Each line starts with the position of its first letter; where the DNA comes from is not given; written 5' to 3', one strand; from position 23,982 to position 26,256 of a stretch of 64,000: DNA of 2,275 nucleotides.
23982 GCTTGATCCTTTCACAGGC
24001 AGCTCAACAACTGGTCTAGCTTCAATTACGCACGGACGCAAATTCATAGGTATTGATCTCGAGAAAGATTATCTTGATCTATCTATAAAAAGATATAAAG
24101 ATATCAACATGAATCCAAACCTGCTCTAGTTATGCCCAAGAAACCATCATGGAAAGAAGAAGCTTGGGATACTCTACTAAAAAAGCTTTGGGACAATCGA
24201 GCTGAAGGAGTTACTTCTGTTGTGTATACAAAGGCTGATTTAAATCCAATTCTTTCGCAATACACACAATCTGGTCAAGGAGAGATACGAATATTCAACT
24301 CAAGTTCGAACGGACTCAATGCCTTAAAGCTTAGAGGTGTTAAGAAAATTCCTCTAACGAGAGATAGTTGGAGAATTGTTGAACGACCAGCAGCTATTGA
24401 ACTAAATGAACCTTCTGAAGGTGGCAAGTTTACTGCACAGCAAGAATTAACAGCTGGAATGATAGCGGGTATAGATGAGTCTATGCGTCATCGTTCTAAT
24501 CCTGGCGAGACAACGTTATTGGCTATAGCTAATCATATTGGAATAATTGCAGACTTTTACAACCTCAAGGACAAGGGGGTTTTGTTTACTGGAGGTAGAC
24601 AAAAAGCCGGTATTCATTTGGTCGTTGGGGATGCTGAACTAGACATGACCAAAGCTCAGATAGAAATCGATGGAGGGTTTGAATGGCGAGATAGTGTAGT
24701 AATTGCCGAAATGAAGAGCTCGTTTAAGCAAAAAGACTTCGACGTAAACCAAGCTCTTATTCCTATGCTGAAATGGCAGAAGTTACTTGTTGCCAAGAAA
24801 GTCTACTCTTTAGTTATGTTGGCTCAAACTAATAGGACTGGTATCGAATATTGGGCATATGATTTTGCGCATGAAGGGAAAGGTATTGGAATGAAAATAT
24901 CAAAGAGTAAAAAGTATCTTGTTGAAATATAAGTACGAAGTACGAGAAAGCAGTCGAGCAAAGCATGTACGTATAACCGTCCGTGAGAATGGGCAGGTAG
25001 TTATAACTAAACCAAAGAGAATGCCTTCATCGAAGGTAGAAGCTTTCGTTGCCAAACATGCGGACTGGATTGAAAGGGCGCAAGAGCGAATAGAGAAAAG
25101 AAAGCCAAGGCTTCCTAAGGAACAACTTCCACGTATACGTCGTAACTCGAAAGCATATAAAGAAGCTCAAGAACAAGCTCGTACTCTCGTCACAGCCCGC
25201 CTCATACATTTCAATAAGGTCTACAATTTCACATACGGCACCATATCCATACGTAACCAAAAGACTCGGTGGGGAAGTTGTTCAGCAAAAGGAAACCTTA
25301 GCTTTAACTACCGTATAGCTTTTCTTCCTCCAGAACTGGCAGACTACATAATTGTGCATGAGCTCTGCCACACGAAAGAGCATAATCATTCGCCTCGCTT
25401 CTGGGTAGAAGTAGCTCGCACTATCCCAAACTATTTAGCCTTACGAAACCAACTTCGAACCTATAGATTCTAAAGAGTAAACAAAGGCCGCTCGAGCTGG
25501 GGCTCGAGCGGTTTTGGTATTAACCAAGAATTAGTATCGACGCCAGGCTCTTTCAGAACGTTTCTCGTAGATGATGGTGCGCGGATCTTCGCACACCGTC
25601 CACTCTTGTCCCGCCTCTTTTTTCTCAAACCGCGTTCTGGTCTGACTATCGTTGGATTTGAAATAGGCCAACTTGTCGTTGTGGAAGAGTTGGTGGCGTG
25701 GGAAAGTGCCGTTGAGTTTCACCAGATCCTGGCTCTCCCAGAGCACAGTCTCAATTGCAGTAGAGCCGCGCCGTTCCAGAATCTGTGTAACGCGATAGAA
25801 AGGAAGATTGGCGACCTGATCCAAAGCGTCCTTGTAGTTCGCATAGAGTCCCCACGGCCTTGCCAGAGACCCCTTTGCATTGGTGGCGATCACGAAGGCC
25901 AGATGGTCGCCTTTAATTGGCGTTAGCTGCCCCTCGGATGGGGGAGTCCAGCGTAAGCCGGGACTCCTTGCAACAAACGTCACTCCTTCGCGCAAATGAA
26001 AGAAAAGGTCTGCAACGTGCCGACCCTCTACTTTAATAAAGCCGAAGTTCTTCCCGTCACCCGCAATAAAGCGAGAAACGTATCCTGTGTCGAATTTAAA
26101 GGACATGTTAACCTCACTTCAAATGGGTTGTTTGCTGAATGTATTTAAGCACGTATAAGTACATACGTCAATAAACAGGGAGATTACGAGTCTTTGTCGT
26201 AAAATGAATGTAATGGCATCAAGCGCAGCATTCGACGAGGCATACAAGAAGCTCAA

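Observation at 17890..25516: Lower-GC defence island between the rpoD terminator and a strong bidirectional terminator, containing two uncharacterised ORFs that may be novel defence components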

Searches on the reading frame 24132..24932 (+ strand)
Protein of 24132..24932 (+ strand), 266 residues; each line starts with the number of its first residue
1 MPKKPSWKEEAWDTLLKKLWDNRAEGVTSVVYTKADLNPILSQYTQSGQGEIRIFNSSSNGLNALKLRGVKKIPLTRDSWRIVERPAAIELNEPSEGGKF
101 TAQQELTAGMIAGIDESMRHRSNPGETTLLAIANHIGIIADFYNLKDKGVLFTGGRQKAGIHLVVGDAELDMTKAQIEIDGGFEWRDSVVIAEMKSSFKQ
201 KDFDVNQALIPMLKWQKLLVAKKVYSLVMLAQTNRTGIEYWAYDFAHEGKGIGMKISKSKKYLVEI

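Call 3: search_protein_families(library=pfam, proteins=[window:24132-24932:+], max_evalue=0.01)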
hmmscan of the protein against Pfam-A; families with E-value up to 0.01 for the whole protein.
window:24132-24932:+ (266 aa): 1 family
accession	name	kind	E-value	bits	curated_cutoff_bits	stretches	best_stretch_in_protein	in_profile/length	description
PF22518.2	DUF6997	-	3.3e-17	63.6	27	1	116-262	27-174/175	Domain of unknown function (DUF6997)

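Call 4: search_protein_families(library=padloc, proteins=[window:24132-24932:+], max_evalue=0.01)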
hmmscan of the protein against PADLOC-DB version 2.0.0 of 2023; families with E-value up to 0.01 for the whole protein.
window:24132-24932:+ (266 aa): 1 family
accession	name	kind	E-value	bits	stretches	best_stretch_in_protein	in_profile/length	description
PDLC03513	REase_II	-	4e-08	31.2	1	169-263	157-247/426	Type II restriction enzyme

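Call 11: search_protein_families(library=ncbifam, proteins=[window:24132-24932:+], max_evalue=1)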
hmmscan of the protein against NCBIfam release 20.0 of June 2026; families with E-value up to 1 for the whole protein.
window:24132-24932:+ (266 aa): 0 families

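Call 12: search_protein_families(library=phrogs, proteins=[window:24132-24932:+], max_evalue=1)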
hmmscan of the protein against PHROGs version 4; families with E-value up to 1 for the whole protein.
window:24132-24932:+ (266 aa): 0 families

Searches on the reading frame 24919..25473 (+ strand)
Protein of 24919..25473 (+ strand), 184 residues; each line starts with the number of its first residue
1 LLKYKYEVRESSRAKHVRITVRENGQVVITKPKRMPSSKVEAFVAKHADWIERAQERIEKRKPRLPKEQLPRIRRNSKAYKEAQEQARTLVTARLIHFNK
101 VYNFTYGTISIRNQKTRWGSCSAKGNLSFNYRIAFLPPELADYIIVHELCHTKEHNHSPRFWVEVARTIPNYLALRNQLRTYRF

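Call 3: search_protein_families(library=pfam, proteins=[window:24919-25473:+], max_evalue=0.01)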
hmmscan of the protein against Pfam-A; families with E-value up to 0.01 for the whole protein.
window:24919-25473:+ (184 aa): 1 family
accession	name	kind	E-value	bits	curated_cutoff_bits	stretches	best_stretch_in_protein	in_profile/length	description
PF01863.23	YgjP-like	-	1.9e-46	159.1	26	2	80-181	105-206/207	YgjP-like, metallopeptidase domain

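Call 4: search_protein_families(library=padloc, proteins=[window:24919-25473:+], max_evalue=0.01)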
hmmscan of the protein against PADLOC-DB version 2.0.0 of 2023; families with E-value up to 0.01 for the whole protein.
window:24919-25473:+ (184 aa): 0 families

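Call 11: search_protein_families(library=ncbifam, proteins=[window:24919-25473:+], max_evalue=1)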
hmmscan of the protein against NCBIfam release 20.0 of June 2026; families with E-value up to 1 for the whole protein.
window:24919-25473:+ (184 aa): 0 families

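Call 12: search_protein_families(library=phrogs, proteins=[window:24919-25473:+], max_evalue=1)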
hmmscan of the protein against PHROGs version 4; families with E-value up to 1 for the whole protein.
window:24919-25473:+ (184 aa): 2 families
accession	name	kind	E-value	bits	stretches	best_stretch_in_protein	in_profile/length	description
phrog_35874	-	unknown function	1.6e-05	25.9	1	102-181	78-156/171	-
phrog_23118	-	unknown function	0.42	11.6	1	8-83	64-137/180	-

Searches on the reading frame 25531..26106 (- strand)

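Call 3: search_protein_families(library=pfam, proteins=[window:25531-26106:-], max_evalue=0.01)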
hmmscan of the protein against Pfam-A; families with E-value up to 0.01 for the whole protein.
window:25531-26106:- (191 aa): 1 family
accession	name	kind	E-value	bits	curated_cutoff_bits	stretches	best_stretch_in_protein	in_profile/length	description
PF00313.28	CSD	-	0.0058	16.9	27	0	8-40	3-32/66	'Cold-shock' DNA-binding domain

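Call 4: search_protein_families(library=padloc, proteins=[window:25531-26106:-], max_evalue=0.01)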
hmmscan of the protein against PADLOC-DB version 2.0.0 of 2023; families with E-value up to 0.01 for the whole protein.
window:25531-26106:- (191 aa): 0 families

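Call 11: search_protein_families(library=ncbifam, proteins=[window:25531-26106:-], max_evalue=1)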
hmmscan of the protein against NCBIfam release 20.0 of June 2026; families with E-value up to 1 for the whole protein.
window:25531-26106:- (191 aa): 0 families

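Call 95: search_protein_families(library=pfam, proteins=[window:25534-26106:-], max_evalue=0.05)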
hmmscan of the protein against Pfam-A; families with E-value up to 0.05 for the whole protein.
window:25534-26106:- (191 aa): 1 family
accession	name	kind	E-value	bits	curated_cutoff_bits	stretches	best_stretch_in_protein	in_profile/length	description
PF00313.28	CSD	-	0.0058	16.9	27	1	8-40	3-32/66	'Cold-shock' DNA-binding domain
